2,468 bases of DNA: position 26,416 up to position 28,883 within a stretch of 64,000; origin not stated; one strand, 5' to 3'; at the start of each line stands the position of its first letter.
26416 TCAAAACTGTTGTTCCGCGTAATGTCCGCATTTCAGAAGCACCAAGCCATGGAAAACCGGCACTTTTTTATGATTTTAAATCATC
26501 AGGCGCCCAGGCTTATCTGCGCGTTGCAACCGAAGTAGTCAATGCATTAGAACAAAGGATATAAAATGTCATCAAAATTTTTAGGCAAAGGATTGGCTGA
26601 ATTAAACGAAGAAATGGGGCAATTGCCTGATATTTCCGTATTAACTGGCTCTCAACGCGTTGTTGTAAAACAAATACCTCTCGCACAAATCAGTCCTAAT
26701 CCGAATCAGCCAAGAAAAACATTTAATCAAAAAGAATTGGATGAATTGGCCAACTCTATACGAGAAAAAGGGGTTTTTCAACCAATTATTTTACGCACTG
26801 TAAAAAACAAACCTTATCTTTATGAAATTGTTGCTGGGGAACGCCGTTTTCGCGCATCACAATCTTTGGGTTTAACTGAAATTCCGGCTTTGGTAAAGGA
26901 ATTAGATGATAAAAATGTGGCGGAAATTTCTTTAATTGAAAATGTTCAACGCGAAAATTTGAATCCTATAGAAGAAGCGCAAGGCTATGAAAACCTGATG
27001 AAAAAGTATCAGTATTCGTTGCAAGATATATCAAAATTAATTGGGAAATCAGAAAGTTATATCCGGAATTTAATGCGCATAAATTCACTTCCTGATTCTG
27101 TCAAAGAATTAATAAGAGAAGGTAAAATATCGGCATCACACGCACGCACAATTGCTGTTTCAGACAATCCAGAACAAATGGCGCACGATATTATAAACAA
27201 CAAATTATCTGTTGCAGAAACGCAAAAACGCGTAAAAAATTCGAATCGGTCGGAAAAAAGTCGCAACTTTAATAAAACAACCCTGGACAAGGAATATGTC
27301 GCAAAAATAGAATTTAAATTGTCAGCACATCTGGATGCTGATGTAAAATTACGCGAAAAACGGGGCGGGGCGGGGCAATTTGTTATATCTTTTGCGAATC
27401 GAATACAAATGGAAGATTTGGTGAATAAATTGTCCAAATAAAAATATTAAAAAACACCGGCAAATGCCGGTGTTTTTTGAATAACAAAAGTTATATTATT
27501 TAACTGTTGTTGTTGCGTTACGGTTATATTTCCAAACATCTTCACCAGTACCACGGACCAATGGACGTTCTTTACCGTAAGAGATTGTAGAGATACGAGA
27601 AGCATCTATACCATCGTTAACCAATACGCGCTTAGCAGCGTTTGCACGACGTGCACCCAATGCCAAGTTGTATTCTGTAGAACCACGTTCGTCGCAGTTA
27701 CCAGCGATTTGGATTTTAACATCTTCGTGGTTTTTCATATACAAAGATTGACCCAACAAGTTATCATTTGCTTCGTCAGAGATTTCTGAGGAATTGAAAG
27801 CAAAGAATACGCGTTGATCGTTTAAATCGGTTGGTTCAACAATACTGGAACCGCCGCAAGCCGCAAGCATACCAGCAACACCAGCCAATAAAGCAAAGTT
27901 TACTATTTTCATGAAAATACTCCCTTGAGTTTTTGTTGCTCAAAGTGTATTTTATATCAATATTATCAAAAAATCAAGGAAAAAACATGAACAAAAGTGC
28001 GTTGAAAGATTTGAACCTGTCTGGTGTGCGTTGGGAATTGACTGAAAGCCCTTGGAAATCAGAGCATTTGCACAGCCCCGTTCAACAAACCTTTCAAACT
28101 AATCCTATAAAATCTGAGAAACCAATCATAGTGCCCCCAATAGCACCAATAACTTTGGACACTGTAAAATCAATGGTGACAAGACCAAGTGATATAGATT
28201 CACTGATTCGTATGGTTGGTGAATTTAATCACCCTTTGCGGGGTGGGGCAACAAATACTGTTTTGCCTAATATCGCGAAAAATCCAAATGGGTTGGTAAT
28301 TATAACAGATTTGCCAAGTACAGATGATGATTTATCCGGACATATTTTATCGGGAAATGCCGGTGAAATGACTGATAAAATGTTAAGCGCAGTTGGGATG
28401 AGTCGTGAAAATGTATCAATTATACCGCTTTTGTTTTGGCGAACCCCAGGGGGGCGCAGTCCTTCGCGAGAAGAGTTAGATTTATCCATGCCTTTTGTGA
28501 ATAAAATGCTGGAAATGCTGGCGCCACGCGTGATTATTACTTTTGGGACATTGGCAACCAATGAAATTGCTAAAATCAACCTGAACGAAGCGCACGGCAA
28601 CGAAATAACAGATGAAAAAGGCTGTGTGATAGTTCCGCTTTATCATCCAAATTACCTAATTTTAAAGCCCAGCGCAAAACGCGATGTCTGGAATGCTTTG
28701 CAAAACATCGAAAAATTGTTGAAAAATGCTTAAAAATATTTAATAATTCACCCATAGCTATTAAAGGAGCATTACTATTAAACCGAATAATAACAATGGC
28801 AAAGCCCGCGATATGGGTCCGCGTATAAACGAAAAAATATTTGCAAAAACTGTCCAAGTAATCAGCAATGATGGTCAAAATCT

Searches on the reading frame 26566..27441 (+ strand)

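Call 26: search_protein_families(library=pfam, proteins=[window:26566-27441:+])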
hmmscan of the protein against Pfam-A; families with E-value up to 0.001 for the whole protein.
window:26566-27441:+ (291 aa): 5 families
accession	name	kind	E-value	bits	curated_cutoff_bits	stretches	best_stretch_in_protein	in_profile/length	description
PF02195.25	ParB_N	-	3.2e-35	120.5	26.3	1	34-128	3-95/95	ParB N-terminal domain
PF17762.8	HTH_ParB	-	1.8e-27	95.9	22.6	1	130-227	1-101/102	ParB HTH domain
PF23552.2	ParB_C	-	4e-06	26.6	23.8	1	245-289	5-49/50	ParB dimerisation domain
PF23433.1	DUF7119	-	6e-05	23.4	30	1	163-228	61-128/141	Family of unknown function (DUF7119)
PF08535.16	KorB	-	0.00075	19.8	22.3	0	153-188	7-42/89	KorB domain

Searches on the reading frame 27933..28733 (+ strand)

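Call 26: search_protein_families(library=pfam, proteins=[window:27933-28733:+])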
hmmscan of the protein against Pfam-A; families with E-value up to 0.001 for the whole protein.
window:27933-28733:+ (266 aa): 1 family
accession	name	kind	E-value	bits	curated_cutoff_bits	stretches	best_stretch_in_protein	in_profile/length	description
PF03167.25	UDG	-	3.7e-18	66.4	24.3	1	121-257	10-141/141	Uracil DNA glycosylase superfamily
